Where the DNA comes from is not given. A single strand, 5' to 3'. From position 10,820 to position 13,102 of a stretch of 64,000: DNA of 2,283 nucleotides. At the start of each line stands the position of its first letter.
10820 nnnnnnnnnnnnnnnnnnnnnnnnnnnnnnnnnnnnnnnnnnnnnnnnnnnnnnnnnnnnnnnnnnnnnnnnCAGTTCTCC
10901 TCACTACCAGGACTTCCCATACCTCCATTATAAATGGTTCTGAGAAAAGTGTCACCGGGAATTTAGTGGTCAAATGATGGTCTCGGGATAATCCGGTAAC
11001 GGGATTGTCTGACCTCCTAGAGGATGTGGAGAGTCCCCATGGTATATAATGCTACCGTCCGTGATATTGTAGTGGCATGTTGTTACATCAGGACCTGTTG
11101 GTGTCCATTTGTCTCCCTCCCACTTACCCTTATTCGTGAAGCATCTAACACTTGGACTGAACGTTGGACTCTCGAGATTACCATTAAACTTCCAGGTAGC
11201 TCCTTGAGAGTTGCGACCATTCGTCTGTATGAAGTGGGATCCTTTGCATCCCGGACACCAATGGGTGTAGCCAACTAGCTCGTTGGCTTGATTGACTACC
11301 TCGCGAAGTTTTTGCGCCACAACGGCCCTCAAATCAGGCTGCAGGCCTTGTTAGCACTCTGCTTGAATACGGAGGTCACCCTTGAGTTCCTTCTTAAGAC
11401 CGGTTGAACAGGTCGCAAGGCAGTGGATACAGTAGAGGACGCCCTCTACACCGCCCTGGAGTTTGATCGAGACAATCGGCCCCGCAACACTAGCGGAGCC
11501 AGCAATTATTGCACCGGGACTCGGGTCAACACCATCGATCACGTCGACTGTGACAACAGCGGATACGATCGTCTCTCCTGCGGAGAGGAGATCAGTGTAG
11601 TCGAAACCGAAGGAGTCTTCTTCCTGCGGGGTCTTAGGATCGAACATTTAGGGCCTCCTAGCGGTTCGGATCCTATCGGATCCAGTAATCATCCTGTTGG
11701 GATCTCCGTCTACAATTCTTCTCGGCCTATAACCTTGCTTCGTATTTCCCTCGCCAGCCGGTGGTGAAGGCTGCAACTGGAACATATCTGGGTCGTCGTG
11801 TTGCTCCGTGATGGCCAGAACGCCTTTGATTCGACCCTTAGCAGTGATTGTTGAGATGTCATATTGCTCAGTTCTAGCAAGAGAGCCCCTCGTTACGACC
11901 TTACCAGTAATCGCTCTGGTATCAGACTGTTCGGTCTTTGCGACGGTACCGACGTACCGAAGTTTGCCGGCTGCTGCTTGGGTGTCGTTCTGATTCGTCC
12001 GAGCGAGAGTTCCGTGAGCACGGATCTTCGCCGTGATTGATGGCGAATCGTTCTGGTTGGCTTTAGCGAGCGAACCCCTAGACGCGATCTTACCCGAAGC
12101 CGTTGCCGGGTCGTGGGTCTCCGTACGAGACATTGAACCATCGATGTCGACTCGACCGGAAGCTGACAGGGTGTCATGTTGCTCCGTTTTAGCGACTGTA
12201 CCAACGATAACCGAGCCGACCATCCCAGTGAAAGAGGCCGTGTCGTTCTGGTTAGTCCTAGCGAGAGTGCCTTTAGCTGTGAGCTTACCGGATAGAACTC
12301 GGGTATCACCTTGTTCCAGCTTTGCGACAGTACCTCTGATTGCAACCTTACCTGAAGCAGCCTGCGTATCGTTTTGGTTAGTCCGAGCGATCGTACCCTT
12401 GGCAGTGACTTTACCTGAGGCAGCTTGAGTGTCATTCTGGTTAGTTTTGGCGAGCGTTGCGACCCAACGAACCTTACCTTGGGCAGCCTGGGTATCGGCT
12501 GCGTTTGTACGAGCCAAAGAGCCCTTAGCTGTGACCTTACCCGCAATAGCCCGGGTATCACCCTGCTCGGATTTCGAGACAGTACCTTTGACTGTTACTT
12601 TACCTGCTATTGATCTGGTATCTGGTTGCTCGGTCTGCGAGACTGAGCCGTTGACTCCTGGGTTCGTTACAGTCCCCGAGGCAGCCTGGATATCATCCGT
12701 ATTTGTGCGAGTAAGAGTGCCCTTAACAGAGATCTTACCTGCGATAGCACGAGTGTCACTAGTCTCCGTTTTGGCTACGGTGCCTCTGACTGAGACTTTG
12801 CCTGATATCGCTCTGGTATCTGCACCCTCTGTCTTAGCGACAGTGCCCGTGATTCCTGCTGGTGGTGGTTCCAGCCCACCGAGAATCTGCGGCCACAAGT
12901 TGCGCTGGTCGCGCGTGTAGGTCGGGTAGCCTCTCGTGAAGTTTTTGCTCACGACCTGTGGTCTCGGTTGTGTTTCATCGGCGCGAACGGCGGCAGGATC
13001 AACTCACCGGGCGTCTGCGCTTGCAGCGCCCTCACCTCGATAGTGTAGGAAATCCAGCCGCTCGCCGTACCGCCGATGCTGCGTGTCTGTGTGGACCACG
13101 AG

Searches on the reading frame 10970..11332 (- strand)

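Call 43: search_protein_families(library=pfam, max_evalue=0.01, proteins=[window:10970-11332:-])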
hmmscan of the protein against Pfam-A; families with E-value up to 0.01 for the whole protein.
window:10970-11332:- (120 aa): 1 family
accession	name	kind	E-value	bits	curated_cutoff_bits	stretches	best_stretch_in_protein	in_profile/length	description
PF20137.4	DUF6527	-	1.6e-09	37.9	23.6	1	23-96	4-61/63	Family of unknown function (DUF6527)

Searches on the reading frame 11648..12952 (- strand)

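Call 43: search_protein_families(library=pfam, max_evalue=0.01, proteins=[window:11648-12952:-])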
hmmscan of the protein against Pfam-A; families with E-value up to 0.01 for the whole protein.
window:11648-12952:- (434 aa): 2 families
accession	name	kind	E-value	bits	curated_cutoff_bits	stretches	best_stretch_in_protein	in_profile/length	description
PF12673.12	SipL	-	0.0033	18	23.6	0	62-80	12-30/78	SipL, SPOCS domain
PF23139.1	OB_YrrC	-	0.0071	16.7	27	0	208-244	21-55/76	ATP-dependent DNA helicase YrrC, OB-fold domain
